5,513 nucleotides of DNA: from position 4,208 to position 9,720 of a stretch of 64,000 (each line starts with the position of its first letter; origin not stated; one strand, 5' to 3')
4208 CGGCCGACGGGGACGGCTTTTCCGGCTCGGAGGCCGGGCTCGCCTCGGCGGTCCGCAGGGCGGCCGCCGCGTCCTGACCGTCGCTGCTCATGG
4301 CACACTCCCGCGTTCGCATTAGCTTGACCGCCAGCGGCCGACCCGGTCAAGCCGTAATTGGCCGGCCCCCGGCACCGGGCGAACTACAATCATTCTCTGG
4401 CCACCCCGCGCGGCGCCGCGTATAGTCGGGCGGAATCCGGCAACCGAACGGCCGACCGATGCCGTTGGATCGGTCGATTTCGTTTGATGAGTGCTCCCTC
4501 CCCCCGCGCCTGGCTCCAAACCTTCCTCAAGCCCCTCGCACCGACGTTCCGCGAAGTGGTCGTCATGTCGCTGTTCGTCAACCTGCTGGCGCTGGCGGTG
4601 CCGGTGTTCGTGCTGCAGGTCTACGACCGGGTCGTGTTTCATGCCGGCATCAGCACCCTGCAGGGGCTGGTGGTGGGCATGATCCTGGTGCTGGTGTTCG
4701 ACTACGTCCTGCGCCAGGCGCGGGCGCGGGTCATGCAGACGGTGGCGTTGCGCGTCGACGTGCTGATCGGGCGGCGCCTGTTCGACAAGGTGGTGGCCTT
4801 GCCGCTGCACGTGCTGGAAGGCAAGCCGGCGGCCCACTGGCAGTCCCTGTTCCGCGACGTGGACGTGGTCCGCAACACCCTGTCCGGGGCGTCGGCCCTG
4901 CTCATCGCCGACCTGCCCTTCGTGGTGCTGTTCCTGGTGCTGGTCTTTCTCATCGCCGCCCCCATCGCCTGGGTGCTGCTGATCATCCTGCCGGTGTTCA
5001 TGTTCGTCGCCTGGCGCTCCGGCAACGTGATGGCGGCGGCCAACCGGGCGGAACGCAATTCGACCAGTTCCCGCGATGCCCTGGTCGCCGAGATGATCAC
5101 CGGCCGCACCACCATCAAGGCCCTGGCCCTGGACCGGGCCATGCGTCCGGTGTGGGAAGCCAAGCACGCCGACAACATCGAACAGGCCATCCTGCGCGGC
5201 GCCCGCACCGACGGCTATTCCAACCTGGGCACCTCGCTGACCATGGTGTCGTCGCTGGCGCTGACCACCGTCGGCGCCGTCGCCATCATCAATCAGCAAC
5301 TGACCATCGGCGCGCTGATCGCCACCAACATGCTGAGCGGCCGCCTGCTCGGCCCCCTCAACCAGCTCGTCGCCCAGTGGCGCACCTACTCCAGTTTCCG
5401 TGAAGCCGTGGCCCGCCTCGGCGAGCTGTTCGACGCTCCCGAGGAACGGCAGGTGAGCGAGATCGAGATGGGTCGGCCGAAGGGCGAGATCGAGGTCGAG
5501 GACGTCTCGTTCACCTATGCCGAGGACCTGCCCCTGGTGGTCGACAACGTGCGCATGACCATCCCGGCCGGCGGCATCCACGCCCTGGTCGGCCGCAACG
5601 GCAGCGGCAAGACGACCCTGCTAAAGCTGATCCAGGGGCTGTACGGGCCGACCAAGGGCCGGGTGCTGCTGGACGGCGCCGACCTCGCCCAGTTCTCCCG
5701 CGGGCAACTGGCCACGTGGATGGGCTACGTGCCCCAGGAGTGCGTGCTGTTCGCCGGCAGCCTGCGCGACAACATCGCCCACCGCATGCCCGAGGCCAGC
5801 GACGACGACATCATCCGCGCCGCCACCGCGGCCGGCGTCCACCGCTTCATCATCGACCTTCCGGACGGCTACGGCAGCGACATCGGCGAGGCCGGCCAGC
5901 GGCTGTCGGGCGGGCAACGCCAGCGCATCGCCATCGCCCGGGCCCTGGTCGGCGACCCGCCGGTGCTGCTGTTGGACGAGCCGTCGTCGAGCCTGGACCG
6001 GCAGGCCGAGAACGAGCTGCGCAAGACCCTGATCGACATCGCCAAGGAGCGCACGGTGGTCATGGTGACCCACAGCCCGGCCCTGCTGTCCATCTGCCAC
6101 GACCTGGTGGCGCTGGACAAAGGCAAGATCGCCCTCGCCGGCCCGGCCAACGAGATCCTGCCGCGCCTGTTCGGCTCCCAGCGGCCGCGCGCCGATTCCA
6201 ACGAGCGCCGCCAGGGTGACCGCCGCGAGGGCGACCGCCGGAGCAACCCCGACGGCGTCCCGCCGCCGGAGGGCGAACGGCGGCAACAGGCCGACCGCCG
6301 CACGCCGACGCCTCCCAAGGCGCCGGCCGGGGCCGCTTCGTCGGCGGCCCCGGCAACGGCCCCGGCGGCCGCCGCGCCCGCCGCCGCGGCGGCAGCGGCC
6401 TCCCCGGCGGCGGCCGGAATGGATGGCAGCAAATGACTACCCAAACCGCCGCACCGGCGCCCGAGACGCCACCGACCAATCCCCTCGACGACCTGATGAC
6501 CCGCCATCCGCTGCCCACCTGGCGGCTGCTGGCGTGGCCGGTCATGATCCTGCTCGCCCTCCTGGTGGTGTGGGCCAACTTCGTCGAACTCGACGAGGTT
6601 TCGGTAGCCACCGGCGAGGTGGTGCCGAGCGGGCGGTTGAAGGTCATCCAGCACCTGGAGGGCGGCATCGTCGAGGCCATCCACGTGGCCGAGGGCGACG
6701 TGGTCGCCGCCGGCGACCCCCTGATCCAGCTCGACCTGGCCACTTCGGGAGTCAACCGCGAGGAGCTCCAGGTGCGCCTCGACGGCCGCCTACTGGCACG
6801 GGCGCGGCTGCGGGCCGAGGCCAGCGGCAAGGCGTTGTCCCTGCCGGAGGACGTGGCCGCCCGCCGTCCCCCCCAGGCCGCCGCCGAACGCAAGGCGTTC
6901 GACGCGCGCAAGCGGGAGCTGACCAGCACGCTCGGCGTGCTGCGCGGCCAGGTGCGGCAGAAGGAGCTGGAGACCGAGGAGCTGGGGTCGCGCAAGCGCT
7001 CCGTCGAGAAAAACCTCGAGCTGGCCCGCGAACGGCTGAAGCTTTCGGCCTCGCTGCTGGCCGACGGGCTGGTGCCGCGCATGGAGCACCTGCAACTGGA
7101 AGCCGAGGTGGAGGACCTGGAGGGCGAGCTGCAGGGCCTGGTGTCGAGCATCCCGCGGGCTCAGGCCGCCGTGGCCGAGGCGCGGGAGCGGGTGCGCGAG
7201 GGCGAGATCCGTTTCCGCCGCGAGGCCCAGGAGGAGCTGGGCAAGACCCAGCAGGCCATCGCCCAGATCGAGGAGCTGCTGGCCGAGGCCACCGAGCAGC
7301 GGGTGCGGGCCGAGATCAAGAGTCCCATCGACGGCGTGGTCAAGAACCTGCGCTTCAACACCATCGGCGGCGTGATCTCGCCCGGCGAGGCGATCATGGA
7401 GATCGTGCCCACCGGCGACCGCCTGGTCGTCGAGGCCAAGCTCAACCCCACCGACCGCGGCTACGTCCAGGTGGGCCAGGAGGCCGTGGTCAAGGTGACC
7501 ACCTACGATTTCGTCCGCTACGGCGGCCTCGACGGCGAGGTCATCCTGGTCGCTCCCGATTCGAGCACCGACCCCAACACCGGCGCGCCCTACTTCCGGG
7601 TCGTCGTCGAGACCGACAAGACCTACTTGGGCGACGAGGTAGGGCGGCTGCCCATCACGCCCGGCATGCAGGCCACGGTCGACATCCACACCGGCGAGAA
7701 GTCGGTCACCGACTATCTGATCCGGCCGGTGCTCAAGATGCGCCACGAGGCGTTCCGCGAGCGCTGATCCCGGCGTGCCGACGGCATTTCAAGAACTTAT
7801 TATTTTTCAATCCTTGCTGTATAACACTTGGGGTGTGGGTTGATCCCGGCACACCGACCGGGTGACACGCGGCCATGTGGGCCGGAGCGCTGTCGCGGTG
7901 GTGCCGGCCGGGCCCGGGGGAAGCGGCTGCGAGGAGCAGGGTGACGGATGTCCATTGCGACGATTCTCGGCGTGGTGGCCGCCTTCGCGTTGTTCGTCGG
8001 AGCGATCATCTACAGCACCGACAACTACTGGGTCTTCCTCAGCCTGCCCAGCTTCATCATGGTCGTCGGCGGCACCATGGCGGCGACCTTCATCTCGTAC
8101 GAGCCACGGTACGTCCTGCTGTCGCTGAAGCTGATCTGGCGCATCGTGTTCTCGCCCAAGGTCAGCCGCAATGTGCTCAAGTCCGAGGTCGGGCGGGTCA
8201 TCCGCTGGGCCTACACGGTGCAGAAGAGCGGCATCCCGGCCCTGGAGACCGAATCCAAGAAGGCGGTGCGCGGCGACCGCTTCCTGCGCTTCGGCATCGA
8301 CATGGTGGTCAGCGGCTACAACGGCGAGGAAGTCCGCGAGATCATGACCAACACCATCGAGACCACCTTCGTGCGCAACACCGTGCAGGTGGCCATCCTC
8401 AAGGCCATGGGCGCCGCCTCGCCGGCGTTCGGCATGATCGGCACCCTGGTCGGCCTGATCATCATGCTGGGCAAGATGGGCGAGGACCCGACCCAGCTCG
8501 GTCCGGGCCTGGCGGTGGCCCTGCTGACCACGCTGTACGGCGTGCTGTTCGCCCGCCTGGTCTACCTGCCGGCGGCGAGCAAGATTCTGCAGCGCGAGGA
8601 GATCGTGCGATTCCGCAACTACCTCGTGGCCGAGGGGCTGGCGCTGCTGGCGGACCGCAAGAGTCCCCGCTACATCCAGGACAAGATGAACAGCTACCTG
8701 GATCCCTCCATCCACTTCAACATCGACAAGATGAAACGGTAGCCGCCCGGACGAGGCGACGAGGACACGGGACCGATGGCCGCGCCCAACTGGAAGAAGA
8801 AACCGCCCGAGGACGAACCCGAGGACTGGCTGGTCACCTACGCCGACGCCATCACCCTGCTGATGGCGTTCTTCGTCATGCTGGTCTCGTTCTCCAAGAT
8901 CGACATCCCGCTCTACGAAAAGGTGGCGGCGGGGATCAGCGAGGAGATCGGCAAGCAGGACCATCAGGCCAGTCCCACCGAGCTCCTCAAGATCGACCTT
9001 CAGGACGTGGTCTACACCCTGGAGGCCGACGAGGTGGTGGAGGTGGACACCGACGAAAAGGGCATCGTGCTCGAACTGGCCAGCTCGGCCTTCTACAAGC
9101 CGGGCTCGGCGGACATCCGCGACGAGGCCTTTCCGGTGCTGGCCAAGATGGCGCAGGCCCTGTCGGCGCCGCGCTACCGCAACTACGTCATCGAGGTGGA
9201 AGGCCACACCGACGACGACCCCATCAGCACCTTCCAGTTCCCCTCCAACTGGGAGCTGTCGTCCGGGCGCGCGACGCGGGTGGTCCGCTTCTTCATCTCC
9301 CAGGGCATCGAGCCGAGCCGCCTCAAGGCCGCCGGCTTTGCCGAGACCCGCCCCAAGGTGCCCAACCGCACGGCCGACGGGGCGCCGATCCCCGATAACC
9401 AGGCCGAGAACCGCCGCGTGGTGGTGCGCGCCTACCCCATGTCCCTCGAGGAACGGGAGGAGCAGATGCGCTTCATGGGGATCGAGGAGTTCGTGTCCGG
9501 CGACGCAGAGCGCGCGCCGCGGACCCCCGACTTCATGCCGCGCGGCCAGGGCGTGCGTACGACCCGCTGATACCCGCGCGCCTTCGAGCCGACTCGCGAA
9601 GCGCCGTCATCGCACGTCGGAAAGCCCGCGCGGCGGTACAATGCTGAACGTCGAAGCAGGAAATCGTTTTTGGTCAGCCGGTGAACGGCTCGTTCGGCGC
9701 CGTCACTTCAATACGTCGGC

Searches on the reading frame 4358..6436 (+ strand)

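Call 22: search_protein_families(library=pfam, proteins=[window:4358-6436:+], max_evalue=0.000001)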
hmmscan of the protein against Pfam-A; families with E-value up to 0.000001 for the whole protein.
window:4358-6436:+ (692 aa): 3 families
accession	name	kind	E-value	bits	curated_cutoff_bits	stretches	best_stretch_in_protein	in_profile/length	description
PF00005.33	ABC_tran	-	3.7e-32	112.2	25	1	396-543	2-136/137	ABC transporter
PF00664.28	ABC_membrane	-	5.8e-28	98.8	28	1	67-334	4-274/274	ABC transporter transmembrane region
PF13304.12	AAA_21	-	2.7e-13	51.1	27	0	517-578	239-304/304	AAA domain, putative AbiEii toxin, Type IV TA system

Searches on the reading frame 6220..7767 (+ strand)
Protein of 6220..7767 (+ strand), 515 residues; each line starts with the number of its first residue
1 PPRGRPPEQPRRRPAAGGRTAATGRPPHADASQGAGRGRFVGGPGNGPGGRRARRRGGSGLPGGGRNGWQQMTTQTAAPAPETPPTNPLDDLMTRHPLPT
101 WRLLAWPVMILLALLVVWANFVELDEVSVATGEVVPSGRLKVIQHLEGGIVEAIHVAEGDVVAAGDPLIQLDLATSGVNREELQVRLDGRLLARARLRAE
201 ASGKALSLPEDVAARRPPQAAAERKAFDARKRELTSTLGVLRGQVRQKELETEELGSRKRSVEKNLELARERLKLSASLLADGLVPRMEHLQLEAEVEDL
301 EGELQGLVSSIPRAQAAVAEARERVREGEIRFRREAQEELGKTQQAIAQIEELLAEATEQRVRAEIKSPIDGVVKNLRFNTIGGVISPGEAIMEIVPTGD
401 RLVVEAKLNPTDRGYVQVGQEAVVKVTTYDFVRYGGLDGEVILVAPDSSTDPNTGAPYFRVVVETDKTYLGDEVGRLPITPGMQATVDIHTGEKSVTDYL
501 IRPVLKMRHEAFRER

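Call 22: search_protein_families(library=pfam, proteins=[window:6220-7767:+], max_evalue=0.000001)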
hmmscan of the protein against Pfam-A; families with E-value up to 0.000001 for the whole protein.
window:6220-7767:+ (515 aa): 3 families
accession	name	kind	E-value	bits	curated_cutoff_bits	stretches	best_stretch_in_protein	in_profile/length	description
PF13437.12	HlyD_3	-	6.9e-20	72.2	22.2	1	366-474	2-98/106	HlyD family secretion protein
PF16576.10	HlyD_D23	-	2.7e-10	40.3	30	1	319-462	64-200/214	Barrel-sandwich domain of CusB or HlyD membrane-fusion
PF13533.13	Biotin_lipoyl_2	-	1.2e-07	31.8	29.8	0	149-172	9-32/32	Biotin-lipoyl like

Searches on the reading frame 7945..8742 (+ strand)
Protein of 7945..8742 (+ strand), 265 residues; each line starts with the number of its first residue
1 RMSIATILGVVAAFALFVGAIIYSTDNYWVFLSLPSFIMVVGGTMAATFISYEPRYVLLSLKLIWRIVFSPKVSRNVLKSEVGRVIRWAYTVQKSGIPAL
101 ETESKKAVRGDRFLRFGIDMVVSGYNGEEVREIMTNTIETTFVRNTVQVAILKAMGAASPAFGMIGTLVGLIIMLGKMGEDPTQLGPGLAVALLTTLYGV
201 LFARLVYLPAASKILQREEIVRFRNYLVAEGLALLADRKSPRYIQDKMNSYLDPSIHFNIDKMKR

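Call 22: search_protein_families(library=pfam, proteins=[window:7945-8742:+], max_evalue=0.000001)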
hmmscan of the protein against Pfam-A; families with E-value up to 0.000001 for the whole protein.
window:7945-8742:+ (265 aa): 1 family
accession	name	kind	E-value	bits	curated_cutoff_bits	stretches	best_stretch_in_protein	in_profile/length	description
PF01618.21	MotA_ExbB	-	4e-23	82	22.9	1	111-217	7-117/127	MotA/TolQ/ExbB proton channel family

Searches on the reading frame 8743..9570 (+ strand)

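Call 22: search_protein_families(library=pfam, proteins=[window:8743-9570:+], max_evalue=0.000001)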
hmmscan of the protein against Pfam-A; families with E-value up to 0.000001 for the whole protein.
window:8743-9570:+ (275 aa): 2 families
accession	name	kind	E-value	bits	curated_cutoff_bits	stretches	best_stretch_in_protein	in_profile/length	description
PF00691.25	OmpA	-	1.4e-17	64.2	27.2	1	117-213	1-93/98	OmpA family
PF13677.11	MotB_plug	-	6.4e-16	58.1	24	1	19-67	5-56/58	Membrane MotB of proton-channel complex MotA/MotB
